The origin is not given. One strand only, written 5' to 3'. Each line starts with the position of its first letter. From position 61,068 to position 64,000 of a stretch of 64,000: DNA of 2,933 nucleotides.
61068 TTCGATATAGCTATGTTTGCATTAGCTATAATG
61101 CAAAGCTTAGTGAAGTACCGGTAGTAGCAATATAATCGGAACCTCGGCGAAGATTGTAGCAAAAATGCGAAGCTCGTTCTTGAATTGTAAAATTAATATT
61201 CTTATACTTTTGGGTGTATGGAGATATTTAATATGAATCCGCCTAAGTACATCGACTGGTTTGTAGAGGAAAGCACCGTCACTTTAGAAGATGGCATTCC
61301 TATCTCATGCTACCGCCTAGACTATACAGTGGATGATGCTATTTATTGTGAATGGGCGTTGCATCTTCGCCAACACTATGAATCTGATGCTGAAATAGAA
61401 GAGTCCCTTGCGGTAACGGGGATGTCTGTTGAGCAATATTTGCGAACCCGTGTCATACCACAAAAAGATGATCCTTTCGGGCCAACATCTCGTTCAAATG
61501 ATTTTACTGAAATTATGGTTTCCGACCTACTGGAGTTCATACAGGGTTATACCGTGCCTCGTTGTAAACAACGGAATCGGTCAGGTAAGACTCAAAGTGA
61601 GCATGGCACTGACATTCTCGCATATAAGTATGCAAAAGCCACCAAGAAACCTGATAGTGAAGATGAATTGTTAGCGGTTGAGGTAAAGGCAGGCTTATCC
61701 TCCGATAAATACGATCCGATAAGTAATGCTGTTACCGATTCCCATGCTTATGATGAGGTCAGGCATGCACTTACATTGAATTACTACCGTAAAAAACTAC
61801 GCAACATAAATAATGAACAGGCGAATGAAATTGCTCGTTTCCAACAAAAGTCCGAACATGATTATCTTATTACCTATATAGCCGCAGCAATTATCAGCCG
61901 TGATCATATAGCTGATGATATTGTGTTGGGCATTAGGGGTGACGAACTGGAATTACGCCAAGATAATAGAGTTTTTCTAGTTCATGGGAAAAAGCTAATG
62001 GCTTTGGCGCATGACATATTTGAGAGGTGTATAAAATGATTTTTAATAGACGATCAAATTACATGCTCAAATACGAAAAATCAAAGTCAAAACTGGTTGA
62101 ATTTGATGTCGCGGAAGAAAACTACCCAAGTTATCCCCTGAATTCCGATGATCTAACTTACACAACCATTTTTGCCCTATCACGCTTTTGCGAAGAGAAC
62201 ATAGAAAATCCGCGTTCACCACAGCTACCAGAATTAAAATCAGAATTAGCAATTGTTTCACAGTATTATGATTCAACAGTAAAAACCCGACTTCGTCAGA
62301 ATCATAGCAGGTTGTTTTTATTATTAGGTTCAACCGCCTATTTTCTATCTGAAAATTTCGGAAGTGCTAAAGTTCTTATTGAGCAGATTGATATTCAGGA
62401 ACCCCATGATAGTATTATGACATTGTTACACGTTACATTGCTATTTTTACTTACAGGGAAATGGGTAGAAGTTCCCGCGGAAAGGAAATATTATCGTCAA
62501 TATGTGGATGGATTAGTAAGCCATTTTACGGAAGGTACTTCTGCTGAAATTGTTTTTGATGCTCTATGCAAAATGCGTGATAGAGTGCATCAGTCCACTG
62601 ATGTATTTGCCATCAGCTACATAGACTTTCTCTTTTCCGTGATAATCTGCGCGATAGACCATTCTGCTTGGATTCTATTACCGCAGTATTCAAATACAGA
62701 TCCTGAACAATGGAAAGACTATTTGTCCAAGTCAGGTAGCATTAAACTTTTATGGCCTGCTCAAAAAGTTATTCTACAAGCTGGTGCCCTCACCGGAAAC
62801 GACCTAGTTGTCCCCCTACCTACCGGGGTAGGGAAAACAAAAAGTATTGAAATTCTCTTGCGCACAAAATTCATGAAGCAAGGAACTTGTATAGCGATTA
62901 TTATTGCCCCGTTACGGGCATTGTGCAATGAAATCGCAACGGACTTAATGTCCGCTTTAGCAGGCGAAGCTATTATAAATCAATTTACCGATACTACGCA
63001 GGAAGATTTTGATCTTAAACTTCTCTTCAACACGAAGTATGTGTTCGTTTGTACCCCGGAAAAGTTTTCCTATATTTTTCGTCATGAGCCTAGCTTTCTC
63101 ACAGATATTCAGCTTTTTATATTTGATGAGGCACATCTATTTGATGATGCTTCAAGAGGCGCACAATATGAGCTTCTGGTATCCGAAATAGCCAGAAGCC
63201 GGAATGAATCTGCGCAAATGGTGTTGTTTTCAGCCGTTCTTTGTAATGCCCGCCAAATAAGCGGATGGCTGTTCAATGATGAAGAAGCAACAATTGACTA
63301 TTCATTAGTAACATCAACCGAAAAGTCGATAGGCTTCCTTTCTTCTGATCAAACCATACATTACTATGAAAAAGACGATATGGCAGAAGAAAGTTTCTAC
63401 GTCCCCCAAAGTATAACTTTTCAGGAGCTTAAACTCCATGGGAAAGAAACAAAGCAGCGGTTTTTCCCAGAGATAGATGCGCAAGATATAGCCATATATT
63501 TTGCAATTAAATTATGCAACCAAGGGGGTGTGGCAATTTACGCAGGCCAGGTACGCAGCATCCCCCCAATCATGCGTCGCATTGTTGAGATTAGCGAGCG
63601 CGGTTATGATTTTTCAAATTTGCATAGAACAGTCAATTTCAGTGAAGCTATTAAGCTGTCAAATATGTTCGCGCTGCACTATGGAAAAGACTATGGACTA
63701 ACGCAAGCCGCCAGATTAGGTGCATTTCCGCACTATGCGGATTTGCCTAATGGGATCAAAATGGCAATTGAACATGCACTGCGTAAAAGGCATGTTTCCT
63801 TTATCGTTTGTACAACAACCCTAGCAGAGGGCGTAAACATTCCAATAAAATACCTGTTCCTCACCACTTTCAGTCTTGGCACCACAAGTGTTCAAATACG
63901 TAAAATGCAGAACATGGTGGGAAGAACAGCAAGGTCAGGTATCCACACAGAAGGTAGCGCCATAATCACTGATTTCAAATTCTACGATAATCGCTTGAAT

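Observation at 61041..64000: Translationally coupled small nuclease-like protein plus large DEAH helicase (Hachiman-type layout) as AT-rich cargo at the island end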

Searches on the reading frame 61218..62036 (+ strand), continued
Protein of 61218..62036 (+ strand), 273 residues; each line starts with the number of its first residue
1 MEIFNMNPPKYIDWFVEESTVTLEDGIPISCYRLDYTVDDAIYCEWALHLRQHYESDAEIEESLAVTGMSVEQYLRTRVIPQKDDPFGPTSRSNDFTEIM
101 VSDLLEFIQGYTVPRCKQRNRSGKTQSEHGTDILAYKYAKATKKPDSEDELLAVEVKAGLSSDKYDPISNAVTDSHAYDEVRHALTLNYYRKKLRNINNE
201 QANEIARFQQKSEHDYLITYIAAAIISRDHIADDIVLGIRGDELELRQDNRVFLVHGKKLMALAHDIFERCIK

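Call 57: fold_search(model_id=the predicted structure, library=pdb)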
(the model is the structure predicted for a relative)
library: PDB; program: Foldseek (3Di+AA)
matches with E <= 10: 1062; with E <= 0.001: 253
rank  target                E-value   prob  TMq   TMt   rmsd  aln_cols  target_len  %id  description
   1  8vxa_A                2.4e-27  1.00  0.74  0.67   7.1      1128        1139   16  Structure of HamB-DNA complex, conformation 1, from the Escherichia coli Hachiman defense system (released 2024-03-13)
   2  8vx9_B                3.6e-27  1.00  0.74  0.65   8.0      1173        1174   16  Structure of HamAB apo complex from the Escherichia coli Hachiman defense system (released 2024-03-13)
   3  8vxy_B                6.9e-23  1.00  0.74  0.66   8.0      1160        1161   16  Structure of HamA(E138A,K140A)B-plasmid DNA complex from the Escherichia coli Hachiman defense system (released 2024-03-13)
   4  5a9j_B                3.7e-16  1.00  0.53  0.66   6.5       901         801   15  Crystal structure of the Helicase domain of human DNA polymerase theta, apo-form (released 2015-12-16)
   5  9b15_B                9.7e-16  1.00  0.47  0.67   8.5       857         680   16  Superfamily 2 helicase Hel308 containing the beta-hairpin from DNA pol theta helicase-like domain (released 2025-03-19)
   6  9b15_A                1.3e-15  1.00  0.47  0.67   8.5       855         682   16  Superfamily 2 helicase Hel308 containing the beta-hairpin from DNA pol theta helicase-like domain (released 2025-03-19)
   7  2p6r_A                3.5e-15  1.00  0.44  0.62   8.9       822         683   15  Crystal structure of superfamily 2 helicase Hel308 in complex with unwound DNA (released 2007-06-12)
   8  2zj5                  4.0e-15  1.00  0.47  0.67   7.4       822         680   15  Archaeal DNA helicase Hjm complexed with ADP in form 1 (released 2009-02-10)
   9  2zj2                  4.2e-15  1.00  0.47  0.70   7.3       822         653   14  Archaeal DNA helicase Hjm apo state in form 1 (released 2009-02-10)
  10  9bpa_A                7.9e-15  1.00  0.51  0.68   6.0       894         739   14  Human DNA polymerase theta helicase domain in complex with inhibitor AB25583, tetramer form (released 2024-08-28)
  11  2va8_A                8.3e-15  1.00  0.45  0.63   8.5       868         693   15  DNA Repair Helicase Hel308 (released 2008-01-15)
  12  2va8_B                1.1e-14  1.00  0.47  0.65   8.0       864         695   16  DNA Repair Helicase Hel308 (released 2008-01-15)
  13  5a9j_A                1.9e-14  1.00  0.52  0.64   6.4       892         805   15  Crystal structure of the Helicase domain of human DNA polymerase theta, apo-form (released 2015-12-16)
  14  5a9j_D                2.3e-14  1.00  0.50  0.64   7.4       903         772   15  Crystal structure of the Helicase domain of human DNA polymerase theta, apo-form (released 2015-12-16)
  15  9bh7_A                5.1e-14  1.00  0.42  0.54  12.3       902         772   16  Human DNA polymerase theta helicase domain dimer in the apo form (released 2024-05-01)
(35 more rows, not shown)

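Call 58: search_protein_families(library=padloc, proteins=[L010:7998-14867:+], max_evalue=0.001)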
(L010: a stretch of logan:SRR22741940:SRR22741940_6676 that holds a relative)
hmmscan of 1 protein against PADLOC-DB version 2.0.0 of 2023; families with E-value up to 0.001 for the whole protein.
L010:7998-14867:+ (2290 aa): 28 families (the best 25 are shown)
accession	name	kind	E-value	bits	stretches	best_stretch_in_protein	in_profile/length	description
PDLC02500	BrxHI|BrxHII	-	3.5e-17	60.2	2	1884-2048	457-606/933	BrxHI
PDLC02619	DrmD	-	4.6e-13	46.2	2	1966-2048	487-567/872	DrmD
PDLC02621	DrmD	-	9.8e-12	41.9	1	1938-2052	544-658/1040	DrmD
PDLC02504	BrxHI|BrxHII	-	1.6e-10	37.6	1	1939-2074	507-641/971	BrxHII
PDLC02634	DrmD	-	4.7e-10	35.9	1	1945-2054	518-619/900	DrmD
PDLC02840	DpdE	-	8.9e-10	35.5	1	1886-2042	539-683/1091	DpdE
PDLC02193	PLD_Helicase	-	2e-09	34.2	1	1952-2045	737-828/905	-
PDLC03258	MTase_II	-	3.2e-09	34.4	1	796-962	25-189/366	Type II methyltransferase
PDLC02843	DpdE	-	4e-09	32.9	1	1865-2014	529-663/1091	DpdE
PDLC02623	DrmD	-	1.1e-08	31.4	1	1955-2040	565-649/1040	DrmD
PDLC03719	oMTase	-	1.5e-08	32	1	790-944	22-182/387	orphan methyltransferase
PDLC00659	HmaA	-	1.6e-08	30.9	1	1965-2091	562-687/1176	SNF2 helicase / DEAD-box helicase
PDLC02633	DrmD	-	1.7e-08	30.9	1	1931-2050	542-663/839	DrmD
PDLC03273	MTase_II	-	1.1e-07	29.3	1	803-951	53-201/432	Type II methyltransferase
PDLC02572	DrmA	-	1.8e-07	27.5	1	1960-2028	568-635/1043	DrmA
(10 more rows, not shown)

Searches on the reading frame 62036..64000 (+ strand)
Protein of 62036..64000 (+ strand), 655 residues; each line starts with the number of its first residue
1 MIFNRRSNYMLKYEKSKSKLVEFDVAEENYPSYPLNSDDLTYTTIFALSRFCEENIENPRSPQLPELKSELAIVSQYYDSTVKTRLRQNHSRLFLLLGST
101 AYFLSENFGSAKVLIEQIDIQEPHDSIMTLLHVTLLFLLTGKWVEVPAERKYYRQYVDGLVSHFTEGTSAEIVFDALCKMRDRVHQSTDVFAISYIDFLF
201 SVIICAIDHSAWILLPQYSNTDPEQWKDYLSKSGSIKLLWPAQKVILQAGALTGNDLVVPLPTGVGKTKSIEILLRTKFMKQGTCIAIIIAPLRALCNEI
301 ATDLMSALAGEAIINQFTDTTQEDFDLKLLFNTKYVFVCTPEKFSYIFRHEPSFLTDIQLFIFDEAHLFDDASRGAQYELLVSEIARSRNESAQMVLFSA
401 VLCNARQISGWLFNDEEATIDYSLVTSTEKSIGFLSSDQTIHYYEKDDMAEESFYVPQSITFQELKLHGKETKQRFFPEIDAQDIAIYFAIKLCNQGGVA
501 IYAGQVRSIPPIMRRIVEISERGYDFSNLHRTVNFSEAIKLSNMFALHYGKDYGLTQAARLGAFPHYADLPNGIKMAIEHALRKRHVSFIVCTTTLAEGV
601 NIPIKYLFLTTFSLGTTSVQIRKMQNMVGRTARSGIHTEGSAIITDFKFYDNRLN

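Call 4: search_protein_families(library=pfam, proteins=[window:62036-64000:+], max_evalue=1)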
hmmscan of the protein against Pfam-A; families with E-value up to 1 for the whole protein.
window:62036-64000:+ (655 aa): 5 families
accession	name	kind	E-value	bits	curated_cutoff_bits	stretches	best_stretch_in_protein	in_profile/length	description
PF00270.35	DEAD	-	4.1e-24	85.6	26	1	242-402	3-160/167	DEAD/DEAH box helicase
PF04851.21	ResIII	-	2.5e-06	27.9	22.5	1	256-372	25-140/164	Type III restriction enzyme, res subunit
PF00271.37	Helicase_C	-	1.3e-05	25.9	23.5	1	530-635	16-110/110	Helicase conserved C-terminal domain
PF07652.20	Flavi_DEAD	-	0.026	15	21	1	259-377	9-115/148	Flavivirus DEAD domain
PF21453.2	NCAP_ISAV_hel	-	0.14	12.9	27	1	587-610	6-29/105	Infectious salmon anemia virus nucleoprotein, helical bundle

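Call 5: search_protein_families(library=padloc, proteins=[window:62036-64000:+], max_evalue=1)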
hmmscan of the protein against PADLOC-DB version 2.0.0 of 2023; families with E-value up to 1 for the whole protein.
window:62036-64000:+ (655 aa): 42 families (the best 25 are shown)
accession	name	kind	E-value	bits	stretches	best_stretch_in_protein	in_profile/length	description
PDLC00188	HamB1|HamB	-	3.9e-210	698.6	1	1-654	1-665/1037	DEAD-box helicase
PDLC00178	HamB1|HamB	-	7e-184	611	1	2-653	2-665/830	DEAD-box helicase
PDLC00183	HamB1|HamB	-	8.5e-96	319.5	1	2-492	3-504/509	DEAD-box helicase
PDLC00175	HamB1|HamB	-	4e-86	287.4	1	39-644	35-633/1000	DEAD-box helicase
PDLC00194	HamB1|HamB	-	5.1e-71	237.8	1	10-645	8-650/995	DEAD-box helicase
PDLC00192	HamB1|HamB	-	5e-67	224.4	2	199-641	225-662/1104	DEAD-box helicase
PDLC00189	HamB1|HamB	-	3.5e-58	195.4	1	1-313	1-318/322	DEAD-box helicase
PDLC00174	HamB1|HamB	-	4.7e-48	161.8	1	239-648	303-709/1163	DEAD-box helicase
PDLC04531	PDC-M23B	-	3.7e-37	125.9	1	206-637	261-703/1060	-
PDLC00187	HamB1|HamB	-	1.3e-32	111.1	1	256-649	158-522/851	DEAD-box helicase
PDLC00190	HamB1|HamB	-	1.4e-31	107.8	1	261-642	164-512/866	DEAD-box helicase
PDLC00186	HamB1|HamB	-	1e-29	101.2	1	257-640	164-527/864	DEAD-box helicase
PDLC03960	SngC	-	2.7e-29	100.5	1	238-634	24-361/720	-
PDLC00200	HamB2|HamB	-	3.2e-29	99.5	1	254-646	161-532/865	DEAD-box helicase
PDLC00176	HamB1|HamB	-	9.2e-26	88.1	1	262-640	159-506/845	DEAD-box helicase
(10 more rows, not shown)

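Call 6: search_protein_families(library=ncbifam, proteins=[window:62036-64000:+], max_evalue=1)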
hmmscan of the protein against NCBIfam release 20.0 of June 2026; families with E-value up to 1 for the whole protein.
window:62036-64000:+ (655 aa): 18 families
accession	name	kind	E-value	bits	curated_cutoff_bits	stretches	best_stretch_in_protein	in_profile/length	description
NF002654.0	PRK02362.1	equivalog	1e-35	123.3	887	1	223-644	9-392/739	ATP-dependent DNA helicase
NF040935.1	helicase_Hel308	equivalog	2e-31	108.9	1200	2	227-429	16-207/704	ATP-dependent DNA helicase Hel308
NF001308.0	PRK00254.1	equivalog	7e-31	107.2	1216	2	226-413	12-190/720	ATP-dependent DNA helicase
NF002251.0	PRK01172.1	equivalog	2.1e-22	79.2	891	2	254-412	37-189/674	ATP-dependent DNA helicase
TIGR04121.1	DEXH_lig_assoc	equivalog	4.4e-15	54.5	850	1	251-429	25-210/804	ligase-associated DNA damage response DEXH box helicase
NF010338.0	PRK13767.1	equivalog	2.6e-07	29.3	849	1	241-417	36-233/877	ATP-dependent helicase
NF010337.0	PRK13766.1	equivalog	2.6e-07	29.1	610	1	247-367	24-142/781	Hef nuclease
NF008744.0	PRK11776.1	equivalog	3.7e-07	29.1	524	1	251-405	38-191/460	ATP-dependent RNA helicase DbpA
NF053631.1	RNA_helic_CshA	equivalog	1.9e-06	27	646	1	251-410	33-191/434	degradosome RNA helicase CshA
TIGR01587.1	cas3_core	equivalog_domain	3e-05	23.3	102.45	1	257-403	2-166/358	CRISPR-associated helicase Cas3'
NF002340.1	PRK01297.1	equivalog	3.5e-05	22.8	564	1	240-404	25-196/372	ATP-dependent RNA helicase RhlB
NF008394.0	PRK11192.1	equivalog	3.6e-05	22.8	507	1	251-403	37-191/441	ATP-dependent RNA helicase SrmB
NF053711.1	RNA_heli_RhlE1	exception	0.00026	19.9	750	1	250-422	34-209/434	RNA helicase RhlE1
TIGR01389.1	recQ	equivalog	0.0022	16.5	640.2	1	241-368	16-138/591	DNA helicase RecQ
NF041063.1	DpdF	equivalog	0.0032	16.1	550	1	253-370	157-283/813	protein DpdF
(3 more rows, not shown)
